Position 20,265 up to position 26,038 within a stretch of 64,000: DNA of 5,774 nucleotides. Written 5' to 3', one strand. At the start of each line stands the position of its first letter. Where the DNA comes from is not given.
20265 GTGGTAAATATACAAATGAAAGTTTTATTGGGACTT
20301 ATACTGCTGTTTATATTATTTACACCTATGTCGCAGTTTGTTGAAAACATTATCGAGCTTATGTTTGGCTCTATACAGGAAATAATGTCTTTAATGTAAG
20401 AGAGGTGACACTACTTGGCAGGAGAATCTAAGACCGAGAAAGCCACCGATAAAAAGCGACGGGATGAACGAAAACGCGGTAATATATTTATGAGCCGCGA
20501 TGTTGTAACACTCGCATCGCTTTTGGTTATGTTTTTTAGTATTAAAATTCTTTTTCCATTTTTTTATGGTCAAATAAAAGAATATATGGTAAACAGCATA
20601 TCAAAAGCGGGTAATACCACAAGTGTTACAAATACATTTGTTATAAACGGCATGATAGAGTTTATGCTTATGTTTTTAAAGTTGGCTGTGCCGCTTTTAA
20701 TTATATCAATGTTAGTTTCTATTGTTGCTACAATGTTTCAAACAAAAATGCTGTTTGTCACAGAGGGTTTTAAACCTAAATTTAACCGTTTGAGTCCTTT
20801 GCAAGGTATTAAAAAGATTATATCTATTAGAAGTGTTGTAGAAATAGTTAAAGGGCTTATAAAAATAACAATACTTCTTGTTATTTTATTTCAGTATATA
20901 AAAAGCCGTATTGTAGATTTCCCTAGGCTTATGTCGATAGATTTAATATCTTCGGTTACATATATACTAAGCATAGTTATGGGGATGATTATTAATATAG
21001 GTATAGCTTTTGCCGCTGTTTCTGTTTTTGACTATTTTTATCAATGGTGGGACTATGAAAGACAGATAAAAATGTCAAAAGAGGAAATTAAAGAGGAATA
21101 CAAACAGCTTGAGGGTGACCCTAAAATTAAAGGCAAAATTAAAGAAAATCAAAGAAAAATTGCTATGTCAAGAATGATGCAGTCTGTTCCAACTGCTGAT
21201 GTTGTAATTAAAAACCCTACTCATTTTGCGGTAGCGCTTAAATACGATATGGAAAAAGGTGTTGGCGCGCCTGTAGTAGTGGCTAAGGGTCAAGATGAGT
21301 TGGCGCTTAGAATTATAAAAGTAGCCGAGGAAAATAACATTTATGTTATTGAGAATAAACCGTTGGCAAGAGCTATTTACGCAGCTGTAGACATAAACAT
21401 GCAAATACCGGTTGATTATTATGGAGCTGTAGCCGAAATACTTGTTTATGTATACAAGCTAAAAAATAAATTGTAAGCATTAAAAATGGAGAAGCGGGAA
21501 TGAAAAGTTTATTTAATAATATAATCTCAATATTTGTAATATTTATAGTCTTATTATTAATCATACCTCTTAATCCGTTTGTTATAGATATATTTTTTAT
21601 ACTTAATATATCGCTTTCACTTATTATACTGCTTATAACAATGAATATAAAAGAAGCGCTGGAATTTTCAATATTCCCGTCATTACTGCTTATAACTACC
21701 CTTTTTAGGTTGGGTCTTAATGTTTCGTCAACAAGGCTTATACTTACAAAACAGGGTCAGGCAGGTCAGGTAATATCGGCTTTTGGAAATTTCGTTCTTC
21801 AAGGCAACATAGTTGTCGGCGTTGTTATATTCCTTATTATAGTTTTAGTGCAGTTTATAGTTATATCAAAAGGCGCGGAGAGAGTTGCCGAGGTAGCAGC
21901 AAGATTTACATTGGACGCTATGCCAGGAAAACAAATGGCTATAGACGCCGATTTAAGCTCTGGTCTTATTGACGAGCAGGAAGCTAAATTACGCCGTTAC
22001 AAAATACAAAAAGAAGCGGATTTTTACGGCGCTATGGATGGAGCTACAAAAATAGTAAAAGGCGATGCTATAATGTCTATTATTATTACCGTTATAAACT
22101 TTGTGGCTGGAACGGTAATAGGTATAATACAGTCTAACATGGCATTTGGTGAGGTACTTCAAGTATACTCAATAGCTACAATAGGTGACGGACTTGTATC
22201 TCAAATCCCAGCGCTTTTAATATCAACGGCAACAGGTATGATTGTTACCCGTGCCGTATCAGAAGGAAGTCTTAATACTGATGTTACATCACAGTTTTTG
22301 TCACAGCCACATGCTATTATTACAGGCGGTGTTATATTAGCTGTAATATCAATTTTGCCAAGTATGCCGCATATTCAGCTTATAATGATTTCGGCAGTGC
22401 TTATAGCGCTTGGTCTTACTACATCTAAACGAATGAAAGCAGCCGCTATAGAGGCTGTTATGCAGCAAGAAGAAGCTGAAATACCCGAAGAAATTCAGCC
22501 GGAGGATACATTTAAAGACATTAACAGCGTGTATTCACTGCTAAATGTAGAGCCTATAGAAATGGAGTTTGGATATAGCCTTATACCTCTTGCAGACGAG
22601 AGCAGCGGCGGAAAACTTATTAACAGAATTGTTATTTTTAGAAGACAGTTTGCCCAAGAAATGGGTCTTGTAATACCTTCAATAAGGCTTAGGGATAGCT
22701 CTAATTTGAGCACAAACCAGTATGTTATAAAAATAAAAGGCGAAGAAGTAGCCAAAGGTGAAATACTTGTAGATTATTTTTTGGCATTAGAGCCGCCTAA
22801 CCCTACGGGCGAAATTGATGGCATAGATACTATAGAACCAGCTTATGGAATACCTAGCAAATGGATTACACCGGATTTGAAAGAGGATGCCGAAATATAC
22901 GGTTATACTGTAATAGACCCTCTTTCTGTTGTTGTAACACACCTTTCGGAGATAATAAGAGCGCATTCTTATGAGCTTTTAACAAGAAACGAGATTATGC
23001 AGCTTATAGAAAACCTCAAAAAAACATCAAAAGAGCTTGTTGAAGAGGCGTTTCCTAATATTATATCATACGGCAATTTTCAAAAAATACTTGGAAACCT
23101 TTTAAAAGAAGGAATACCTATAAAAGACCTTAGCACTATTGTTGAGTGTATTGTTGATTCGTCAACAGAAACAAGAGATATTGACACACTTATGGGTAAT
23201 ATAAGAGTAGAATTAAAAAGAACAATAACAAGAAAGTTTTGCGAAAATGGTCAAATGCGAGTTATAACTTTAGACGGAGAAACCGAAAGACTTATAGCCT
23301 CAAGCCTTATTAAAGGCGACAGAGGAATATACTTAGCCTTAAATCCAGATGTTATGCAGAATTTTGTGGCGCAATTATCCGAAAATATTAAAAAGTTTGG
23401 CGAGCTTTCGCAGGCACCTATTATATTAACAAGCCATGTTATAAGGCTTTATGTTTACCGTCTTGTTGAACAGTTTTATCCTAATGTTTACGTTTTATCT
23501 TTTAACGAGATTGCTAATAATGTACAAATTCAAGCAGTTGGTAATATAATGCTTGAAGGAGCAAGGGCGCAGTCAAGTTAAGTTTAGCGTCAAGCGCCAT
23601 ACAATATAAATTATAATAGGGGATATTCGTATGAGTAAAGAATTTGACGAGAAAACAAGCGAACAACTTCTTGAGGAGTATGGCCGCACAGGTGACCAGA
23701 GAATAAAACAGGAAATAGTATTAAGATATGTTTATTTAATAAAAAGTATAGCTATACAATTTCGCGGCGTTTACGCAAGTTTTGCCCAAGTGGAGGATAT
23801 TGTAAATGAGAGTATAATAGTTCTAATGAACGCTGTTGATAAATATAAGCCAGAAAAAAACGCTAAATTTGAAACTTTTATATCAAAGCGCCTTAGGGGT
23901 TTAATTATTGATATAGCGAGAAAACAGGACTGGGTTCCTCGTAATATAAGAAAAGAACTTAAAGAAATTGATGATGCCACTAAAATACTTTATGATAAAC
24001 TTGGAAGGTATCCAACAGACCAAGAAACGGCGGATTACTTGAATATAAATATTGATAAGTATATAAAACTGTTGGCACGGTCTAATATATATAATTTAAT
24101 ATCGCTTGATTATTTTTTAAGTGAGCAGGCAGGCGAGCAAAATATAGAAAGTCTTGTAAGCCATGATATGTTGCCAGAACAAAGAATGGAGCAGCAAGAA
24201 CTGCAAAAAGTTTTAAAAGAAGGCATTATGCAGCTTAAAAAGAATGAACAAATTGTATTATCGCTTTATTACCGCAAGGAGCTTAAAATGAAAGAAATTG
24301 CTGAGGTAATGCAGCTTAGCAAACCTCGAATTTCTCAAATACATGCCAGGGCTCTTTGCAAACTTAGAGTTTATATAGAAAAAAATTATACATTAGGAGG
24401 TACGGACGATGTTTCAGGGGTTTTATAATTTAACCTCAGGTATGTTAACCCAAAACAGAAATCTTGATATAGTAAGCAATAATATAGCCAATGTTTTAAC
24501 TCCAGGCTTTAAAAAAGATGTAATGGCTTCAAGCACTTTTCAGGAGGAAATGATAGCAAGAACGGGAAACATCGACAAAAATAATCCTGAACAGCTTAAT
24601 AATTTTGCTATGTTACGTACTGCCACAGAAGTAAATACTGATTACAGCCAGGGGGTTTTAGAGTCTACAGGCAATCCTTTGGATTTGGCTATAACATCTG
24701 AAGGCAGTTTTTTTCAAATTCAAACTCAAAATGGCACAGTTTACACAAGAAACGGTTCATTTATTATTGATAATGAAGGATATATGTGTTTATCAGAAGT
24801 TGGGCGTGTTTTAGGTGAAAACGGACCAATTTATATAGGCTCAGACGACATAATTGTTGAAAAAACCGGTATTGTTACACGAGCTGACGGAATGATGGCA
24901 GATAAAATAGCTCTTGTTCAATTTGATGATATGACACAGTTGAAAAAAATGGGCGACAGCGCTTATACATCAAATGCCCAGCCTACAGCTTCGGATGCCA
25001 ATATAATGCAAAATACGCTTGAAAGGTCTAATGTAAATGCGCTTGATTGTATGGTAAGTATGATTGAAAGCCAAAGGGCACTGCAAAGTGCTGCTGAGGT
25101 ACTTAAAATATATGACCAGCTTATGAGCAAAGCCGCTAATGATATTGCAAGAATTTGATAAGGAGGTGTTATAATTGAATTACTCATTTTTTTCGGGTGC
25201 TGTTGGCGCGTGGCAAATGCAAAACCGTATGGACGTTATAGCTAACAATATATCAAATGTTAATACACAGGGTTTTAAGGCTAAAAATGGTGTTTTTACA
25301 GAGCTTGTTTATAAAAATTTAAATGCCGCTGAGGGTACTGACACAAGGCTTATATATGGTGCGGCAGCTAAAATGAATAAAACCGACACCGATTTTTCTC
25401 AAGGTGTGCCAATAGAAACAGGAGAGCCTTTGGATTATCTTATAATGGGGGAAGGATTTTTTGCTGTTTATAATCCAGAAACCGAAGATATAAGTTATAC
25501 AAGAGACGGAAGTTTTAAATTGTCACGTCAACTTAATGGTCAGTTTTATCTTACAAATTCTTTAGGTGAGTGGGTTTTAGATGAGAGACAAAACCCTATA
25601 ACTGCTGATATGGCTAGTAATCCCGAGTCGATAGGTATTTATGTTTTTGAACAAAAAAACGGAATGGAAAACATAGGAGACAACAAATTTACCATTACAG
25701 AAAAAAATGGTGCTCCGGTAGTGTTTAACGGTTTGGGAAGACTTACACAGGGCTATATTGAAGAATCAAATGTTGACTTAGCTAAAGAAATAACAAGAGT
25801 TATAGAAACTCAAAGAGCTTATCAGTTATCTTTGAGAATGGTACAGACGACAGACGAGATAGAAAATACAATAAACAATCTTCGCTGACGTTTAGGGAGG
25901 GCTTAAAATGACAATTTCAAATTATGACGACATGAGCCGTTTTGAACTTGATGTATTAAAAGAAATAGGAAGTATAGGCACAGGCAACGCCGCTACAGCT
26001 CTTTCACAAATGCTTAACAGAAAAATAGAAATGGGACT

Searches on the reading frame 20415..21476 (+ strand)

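Call 7: search_protein_families(library=pfam, proteins=[window:20415-21476:+], max_evalue=0.001)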
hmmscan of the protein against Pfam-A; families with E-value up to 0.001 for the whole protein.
window:20415-21476:+ (353 aa): 1 family
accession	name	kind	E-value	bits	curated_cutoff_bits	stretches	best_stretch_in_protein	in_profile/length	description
PF01312.24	Bac_export_2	-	2.5e-117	392.3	24.4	1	4-346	1-335/335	FlhB HrpN YscU SpaS Family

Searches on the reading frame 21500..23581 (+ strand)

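Call 7: search_protein_families(library=pfam, proteins=[window:21500-23581:+], max_evalue=0.001)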
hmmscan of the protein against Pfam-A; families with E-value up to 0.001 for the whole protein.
window:21500-23581:+ (693 aa): 1 family
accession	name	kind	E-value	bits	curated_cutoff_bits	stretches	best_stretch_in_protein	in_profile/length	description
PF00771.25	FHIPEP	-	1.9e-250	833.3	29.1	1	16-675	1-656/657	FHIPEP family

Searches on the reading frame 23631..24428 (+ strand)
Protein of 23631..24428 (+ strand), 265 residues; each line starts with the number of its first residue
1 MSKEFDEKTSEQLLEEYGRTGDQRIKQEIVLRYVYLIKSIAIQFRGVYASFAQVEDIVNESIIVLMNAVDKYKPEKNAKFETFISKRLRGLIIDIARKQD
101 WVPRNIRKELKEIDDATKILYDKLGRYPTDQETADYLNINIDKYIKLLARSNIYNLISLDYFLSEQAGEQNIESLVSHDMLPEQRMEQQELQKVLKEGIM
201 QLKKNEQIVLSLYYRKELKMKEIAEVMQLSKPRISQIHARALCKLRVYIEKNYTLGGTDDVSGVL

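Call 7: search_protein_families(library=pfam, proteins=[window:23631-24428:+], max_evalue=0.001)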
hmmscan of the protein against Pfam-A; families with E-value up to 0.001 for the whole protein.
window:23631-24428:+ (265 aa): 4 families
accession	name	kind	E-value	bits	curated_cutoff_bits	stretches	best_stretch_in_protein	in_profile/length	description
PF04542.20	Sigma70_r2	-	1.3e-11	44.6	24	1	30-101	2-70/71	Sigma-70 region 2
PF04545.22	Sigma70_r4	-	1.6e-11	44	24.1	1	200-246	3-49/50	Sigma-70, region 4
PF04539.22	Sigma70_r3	-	4.2e-08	33.6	25.3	1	109-163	2-56/78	Sigma-70 region 3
PF08281.18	Sigma70_r4_2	-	2.3e-05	24.4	25.7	1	197-242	6-51/54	Sigma-70, region 4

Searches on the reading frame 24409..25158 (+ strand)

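Call 7: search_protein_families(library=pfam, proteins=[window:24409-25158:+], max_evalue=0.001)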
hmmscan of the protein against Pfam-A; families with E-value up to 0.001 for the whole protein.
window:24409-25158:+ (249 aa): 3 families
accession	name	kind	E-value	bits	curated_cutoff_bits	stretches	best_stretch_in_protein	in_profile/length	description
PF06429.18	Flg_bbr_C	-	8.7e-11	41.6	23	1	200-244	1-45/46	Flagellar basal body rod FlgEFG protein C-terminal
PF00460.25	Flg_bb_rod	-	6.2e-09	36.1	20.7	1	5-35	1-31/31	Flagella basal body rod protein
PF22692.1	LlgE_F_G_D1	-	7.2e-08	32.9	27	1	98-157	5-63/64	Flagellar hook protein FlgE/F/G D1 domain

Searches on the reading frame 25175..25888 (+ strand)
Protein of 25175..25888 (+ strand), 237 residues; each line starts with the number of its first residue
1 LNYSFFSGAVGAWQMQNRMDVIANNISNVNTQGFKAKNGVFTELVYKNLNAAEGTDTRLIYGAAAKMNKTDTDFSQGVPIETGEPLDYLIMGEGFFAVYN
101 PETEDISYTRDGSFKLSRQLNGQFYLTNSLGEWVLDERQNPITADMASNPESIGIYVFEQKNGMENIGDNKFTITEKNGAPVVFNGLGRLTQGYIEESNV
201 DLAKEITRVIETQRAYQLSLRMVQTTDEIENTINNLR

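Call 7: search_protein_families(library=pfam, proteins=[window:25175-25888:+], max_evalue=0.001)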
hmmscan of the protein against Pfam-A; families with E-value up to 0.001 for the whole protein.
window:25175-25888:+ (237 aa): 3 families
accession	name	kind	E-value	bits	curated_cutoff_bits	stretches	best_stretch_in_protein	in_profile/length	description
PF06429.18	Flg_bbr_C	-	3.8e-16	58.8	23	1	192-236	2-46/46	Flagellar basal body rod FlgEFG protein C-terminal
PF22692.1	LlgE_F_G_D1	-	2e-08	34.7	27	1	90-136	2-43/64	Flagellar hook protein FlgE/F/G D1 domain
PF00460.25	Flg_bb_rod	-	2.8e-08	34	20.7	1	14-35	10-31/31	Flagella basal body rod protein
